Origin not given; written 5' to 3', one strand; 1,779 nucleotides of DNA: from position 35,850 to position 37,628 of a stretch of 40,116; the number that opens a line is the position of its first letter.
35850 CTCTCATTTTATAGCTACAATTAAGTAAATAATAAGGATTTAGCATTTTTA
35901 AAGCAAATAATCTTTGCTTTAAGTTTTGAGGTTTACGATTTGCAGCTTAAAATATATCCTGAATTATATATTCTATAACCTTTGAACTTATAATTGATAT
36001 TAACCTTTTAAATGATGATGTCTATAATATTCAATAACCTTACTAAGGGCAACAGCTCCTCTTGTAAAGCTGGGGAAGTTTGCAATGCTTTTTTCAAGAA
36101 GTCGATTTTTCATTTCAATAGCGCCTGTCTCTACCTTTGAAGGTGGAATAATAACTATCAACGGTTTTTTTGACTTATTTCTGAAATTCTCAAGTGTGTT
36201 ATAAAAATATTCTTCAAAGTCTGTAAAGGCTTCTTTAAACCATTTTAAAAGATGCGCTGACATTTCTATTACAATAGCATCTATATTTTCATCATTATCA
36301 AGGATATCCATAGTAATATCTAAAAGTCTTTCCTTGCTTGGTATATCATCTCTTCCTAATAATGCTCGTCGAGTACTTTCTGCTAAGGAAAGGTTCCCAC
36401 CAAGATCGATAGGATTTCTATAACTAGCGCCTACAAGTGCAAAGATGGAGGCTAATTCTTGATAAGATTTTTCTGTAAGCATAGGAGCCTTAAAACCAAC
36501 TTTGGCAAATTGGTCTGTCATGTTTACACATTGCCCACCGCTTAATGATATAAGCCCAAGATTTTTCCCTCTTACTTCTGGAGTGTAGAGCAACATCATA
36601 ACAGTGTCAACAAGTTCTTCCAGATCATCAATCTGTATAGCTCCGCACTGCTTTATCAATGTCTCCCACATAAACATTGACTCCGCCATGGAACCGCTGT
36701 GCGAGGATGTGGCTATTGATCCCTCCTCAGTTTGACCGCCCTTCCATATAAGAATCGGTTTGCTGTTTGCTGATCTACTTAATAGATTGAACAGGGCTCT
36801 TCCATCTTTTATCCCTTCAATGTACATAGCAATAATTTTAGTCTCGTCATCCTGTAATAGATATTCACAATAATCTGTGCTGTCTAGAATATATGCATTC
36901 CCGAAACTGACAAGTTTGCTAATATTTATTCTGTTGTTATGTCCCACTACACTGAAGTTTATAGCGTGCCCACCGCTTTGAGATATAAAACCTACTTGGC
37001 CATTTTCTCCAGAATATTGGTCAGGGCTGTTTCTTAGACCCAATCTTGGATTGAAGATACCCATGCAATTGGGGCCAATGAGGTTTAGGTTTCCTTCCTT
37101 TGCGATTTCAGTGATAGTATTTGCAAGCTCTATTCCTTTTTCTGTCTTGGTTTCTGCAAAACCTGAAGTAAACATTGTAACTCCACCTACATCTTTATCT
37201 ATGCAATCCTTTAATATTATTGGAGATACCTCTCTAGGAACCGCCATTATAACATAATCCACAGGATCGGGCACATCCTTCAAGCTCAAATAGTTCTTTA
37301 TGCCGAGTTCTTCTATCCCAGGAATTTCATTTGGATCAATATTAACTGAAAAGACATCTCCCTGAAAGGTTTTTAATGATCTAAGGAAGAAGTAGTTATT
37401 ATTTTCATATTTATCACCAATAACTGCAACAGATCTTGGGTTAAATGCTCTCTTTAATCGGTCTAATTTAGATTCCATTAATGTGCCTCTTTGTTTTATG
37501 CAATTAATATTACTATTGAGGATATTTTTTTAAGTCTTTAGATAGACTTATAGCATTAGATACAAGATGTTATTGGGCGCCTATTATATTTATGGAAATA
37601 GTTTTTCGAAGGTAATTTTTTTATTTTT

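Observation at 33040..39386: CoA-centred minus-strand cluster: a split HGD-D (radical dehydratase-like) pair wired to a PHP phosphoesterase, an alpha-only ADP-forming CoA-ligase module, CoaE and a methyltransferase, with no activator ATPase in view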

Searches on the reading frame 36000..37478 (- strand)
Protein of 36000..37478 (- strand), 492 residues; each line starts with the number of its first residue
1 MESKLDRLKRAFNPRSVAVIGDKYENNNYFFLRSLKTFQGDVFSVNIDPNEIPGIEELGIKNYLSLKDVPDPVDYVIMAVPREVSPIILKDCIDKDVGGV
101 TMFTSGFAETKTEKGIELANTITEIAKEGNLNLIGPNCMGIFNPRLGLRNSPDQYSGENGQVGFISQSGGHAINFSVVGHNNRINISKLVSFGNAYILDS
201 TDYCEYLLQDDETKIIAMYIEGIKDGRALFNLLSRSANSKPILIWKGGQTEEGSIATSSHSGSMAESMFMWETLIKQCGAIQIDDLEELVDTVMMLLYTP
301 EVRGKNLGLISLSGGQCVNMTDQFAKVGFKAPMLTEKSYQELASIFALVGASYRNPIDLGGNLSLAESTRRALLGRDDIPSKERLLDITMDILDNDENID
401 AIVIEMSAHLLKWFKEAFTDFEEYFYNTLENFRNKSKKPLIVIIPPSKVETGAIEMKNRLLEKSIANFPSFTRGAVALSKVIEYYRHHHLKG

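Call 3: search_protein_families(library=pfam, proteins=[window:36000-37478:-], max_evalue=0.01)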
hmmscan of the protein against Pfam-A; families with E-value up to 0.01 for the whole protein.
window:36000-37478:- (492 aa): 3 families
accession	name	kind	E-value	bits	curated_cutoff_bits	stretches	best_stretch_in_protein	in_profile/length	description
PF13607.11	Succ_CoA_lig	-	1.3e-41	142.1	27.4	1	160-296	2-138/138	Succinyl-CoA ligase like flavodoxin domain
PF13380.12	CoA_binding_2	-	6.6e-13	49.6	22.8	1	15-143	1-115/116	CoA binding domain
PF02629.25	CoA_binding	-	0.0064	17.7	22.3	0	46-106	36-97/97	CoA binding domain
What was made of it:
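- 36000..37478 (-): Alpha-only subunit of an NDP-forming acyl-CoA synthetase (ACD). It has the CoA-binding and phosphohistidine domains (His260) but no ATP-grasp part. Pfam CoA_binding_2 plus Succ_CoA_lig (call 3).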

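Call 4: search_protein_families(library=ncbifam, proteins=[window:36000-37478:-], max_evalue=0.01)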
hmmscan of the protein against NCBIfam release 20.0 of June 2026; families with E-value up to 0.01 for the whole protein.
window:36000-37478:- (492 aa): 6 families
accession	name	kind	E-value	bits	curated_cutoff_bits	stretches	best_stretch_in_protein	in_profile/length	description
TIGR02717.1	AcCoA-syn-alpha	equivalog_domain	1.4e-92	310.7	567.15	1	8-484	1-446/447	acetate--CoA ligase alpha subunit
NF045494.1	AcCoALig_Archglob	equivalog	4.1e-72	243.6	1200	1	4-485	214-663/665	acetate--CoA ligase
NF045492.1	HydPropCoALig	equivalog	9.8e-59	199.4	1300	1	8-364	248-605/700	3-hydroxypropionate--CoA ligase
NF045493.1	HydDutCoALig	equivalog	8e-53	180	1300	1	12-362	7-356/698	4-hydroxybutyrate--CoA ligase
TIGR01019.1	sucCoAalpha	subfamily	2.6e-08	33.6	353.2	1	122-263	106-248/286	succinate--CoA ligase subunit alpha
NF004230.0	PRK05678.1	equivalog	1.8e-07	30.7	336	1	91-251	84-239/291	succinate--CoA ligase subunit alpha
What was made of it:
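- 36000..37478 (-): TIGR02717 aligns over residues 8-484 but scores 310.7, below the cut-off of 567 (call 4).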

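Call 40: search_solved_structures(query=window:36000-37478:-, max_evalue=0.001, show_alignments=2)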
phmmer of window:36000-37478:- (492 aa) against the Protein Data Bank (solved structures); distinct sequences matched with E-value up to 0.001: 16.
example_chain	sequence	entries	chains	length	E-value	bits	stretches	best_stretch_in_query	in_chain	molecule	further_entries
2csu_A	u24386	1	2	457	8.1e-58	199.7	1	11-370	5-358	457aa long hypothetical protein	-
9y43_A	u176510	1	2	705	1.1e-48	169.7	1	8-364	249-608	3-hydroxypropionate--CoA ligase [ADP-forming]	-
4xyl_A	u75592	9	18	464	2.6e-46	161.8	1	7-361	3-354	alpha subunit of Acyl-CoA synthetase (NDP forming) | Acyl-CoA synthetase (NDP forming) | alpha subunit of acetyl-CoA synthetase (NDP forming)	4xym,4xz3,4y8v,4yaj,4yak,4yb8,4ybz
8wzu_A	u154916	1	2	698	7.2e-42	147.1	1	12-364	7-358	4-hydroxybutyrate--CoA ligase [ADP-forming]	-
7cm9_A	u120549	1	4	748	2.2e-29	105.9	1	11-364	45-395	DMSP lyase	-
9it0_A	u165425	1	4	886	1.1e-20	77.3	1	11-364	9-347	Protein acetyltransferase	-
9isq_A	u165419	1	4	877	2.7e-20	76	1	12-364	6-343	Protein acetyltransferase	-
2fp4_A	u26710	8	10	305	3e-06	29.7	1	58-251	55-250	Succinyl-CoA ligase [GDP-forming] alpha-chain, mitochondrial | Succinate--CoA ligase [ADP/GDP-forming] subunit alpha, mitochondrial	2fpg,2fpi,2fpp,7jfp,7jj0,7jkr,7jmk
1euc_A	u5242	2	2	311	3.2e-06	29.6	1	58-251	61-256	SUCCINYL-COA SYNTHETASE, ALPHA CHAIN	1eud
4xx0_A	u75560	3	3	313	3.2e-06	29.6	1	58-251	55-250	Succinyl-CoA ligase [ADP/GDP-forming] subunit alpha, mitochondrial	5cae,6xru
6wcv_A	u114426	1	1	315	6.6e-05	25.3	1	77-252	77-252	Succinate--CoA ligase [ADP/GDP-forming] subunit alpha, mitochondrial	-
7msr_A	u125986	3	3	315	6.6e-05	25.3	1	77-252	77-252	Succinate--CoA ligase [ADP/GDP-forming] subunit alpha, mitochondrial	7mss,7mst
9swj_C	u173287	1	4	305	7.1e-05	25.2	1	77-252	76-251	Succinate--CoA ligase [ADP/GDP-forming] subunit alpha, mitochondrial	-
6g4q_A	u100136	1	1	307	7.2e-05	25.1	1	77-252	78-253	Succinate--CoA ligase [ADP/GDP-forming] subunit alpha, mitochondrial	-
8z02_A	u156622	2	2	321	8e-05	25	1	77-252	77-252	Succinate--CoA ligase [ADP/GDP-forming] subunit alpha, mitochondrial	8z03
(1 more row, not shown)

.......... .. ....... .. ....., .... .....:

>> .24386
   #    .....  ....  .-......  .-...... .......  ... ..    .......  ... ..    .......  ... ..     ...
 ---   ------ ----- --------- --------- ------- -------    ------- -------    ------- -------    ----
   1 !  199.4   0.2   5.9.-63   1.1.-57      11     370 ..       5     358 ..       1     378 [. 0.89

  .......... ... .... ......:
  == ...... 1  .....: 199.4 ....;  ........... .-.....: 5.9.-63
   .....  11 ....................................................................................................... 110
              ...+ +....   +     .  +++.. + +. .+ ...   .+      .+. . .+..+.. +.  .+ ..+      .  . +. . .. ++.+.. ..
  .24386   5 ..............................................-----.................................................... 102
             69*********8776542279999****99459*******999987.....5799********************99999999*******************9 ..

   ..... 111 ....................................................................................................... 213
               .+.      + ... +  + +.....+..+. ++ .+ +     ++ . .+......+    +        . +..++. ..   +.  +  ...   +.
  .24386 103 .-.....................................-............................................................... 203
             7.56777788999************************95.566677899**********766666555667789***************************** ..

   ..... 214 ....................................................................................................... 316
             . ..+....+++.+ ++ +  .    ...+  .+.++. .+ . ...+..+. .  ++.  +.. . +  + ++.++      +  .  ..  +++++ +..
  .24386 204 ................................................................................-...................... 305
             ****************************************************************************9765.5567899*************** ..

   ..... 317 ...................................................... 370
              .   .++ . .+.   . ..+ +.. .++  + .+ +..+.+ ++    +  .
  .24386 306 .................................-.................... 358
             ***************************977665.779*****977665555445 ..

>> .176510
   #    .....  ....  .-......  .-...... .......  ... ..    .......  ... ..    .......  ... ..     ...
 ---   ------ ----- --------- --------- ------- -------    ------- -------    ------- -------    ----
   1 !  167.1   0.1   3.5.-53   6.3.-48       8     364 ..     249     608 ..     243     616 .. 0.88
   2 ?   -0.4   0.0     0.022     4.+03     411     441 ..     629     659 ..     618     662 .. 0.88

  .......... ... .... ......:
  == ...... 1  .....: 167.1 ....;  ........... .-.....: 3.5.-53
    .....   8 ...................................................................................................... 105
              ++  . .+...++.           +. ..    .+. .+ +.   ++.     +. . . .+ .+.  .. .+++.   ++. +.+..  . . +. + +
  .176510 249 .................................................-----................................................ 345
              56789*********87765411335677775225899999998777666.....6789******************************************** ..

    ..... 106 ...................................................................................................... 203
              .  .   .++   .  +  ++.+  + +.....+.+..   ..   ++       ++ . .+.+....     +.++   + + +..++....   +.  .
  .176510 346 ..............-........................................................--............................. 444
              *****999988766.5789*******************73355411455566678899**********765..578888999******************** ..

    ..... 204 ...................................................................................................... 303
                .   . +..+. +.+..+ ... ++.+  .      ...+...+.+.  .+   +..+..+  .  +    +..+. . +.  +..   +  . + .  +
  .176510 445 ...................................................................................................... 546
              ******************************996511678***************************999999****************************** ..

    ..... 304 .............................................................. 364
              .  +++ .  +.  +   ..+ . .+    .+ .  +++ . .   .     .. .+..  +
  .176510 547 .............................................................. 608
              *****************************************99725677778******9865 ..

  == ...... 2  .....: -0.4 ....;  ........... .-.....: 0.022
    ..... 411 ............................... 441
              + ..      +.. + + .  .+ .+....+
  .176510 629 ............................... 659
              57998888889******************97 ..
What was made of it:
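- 36000..37478 (-): Best solved relative is P. horikoshii 2csu at 8e-58, then ACD1 alpha 4xyl (call 40).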
